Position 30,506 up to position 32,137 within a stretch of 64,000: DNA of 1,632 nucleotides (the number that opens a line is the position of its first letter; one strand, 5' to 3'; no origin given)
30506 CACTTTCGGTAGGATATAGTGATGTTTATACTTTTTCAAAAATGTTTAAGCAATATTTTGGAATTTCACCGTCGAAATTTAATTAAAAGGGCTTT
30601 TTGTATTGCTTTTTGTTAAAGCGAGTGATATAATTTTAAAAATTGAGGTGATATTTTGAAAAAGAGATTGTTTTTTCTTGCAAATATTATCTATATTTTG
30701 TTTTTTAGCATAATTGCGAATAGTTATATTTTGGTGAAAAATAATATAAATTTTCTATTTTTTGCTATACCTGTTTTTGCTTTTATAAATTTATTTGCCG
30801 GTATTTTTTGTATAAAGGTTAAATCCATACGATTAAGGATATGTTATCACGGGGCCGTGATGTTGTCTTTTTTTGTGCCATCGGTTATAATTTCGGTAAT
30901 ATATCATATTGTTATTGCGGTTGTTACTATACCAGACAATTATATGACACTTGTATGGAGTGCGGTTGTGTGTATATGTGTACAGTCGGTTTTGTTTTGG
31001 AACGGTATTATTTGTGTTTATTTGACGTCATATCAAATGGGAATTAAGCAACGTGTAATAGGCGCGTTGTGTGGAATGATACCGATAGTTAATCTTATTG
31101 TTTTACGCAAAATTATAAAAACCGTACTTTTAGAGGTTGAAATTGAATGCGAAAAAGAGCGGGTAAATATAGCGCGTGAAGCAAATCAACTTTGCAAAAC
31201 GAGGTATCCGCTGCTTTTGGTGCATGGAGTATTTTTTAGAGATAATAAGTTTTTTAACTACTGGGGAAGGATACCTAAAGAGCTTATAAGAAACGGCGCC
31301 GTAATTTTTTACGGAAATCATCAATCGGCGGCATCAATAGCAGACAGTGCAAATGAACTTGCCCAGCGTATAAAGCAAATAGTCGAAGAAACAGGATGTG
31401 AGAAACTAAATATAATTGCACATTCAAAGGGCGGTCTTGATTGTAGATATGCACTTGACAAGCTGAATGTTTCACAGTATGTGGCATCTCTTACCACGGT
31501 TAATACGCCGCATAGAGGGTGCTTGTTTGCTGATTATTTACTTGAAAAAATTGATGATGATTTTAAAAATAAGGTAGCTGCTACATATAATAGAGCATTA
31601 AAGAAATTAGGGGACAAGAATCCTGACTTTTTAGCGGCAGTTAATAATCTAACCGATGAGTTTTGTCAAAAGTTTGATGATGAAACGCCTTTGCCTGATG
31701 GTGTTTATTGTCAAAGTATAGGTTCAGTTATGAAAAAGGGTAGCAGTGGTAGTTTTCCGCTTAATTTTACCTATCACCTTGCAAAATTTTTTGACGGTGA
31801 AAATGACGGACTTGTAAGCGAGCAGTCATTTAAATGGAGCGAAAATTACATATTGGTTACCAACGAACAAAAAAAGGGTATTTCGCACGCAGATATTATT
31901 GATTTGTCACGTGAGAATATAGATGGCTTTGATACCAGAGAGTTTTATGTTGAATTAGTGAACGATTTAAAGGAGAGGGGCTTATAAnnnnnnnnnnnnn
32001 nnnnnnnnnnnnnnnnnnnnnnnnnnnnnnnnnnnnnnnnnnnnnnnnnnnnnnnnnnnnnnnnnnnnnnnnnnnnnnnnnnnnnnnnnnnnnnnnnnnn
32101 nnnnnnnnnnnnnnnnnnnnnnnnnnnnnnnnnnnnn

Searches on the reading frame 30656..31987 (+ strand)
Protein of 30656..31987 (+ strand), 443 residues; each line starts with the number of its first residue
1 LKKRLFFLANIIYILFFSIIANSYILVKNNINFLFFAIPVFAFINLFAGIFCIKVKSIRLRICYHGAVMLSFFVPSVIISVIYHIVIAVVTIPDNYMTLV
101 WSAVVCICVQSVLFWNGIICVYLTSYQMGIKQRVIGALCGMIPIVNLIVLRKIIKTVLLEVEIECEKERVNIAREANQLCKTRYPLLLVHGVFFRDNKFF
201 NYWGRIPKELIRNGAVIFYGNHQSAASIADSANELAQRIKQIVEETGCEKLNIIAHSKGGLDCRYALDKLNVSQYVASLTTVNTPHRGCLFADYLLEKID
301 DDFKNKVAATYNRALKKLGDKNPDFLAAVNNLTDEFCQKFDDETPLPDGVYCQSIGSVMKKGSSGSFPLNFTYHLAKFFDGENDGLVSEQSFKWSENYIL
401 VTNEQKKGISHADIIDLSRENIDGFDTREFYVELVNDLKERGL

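Call 20: search_protein_families(library=pfam, proteins=[window:30656-31987:+], max_evalue=0.001)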
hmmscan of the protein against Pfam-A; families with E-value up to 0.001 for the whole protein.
window:30656-31987:+ (443 aa): 4 families
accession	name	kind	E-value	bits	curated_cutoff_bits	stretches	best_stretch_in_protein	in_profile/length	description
PF24096.1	DUF7379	-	7.2e-07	29.8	33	1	186-294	1-120/191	Domain of unknown function (DUF7379)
PF02089.21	Palm_thioest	-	9.1e-06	26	26.8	1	220-331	39-170/254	Palmitoyl protein thioesterase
PF00561.26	Abhydrolase_1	-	1.3e-05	25.5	25.8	1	223-308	40-128/245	alpha/beta hydrolase fold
PF05057.20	DUF676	-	2.7e-05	24.2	20.3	1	232-295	59-134/217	Putative serine esterase (DUF676)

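Call 21: search_protein_families(library=phrogs, proteins=[window:30656-31987:+], max_evalue=0.001)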
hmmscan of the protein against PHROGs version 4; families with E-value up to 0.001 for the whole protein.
window:30656-31987:+ (443 aa): 0 families
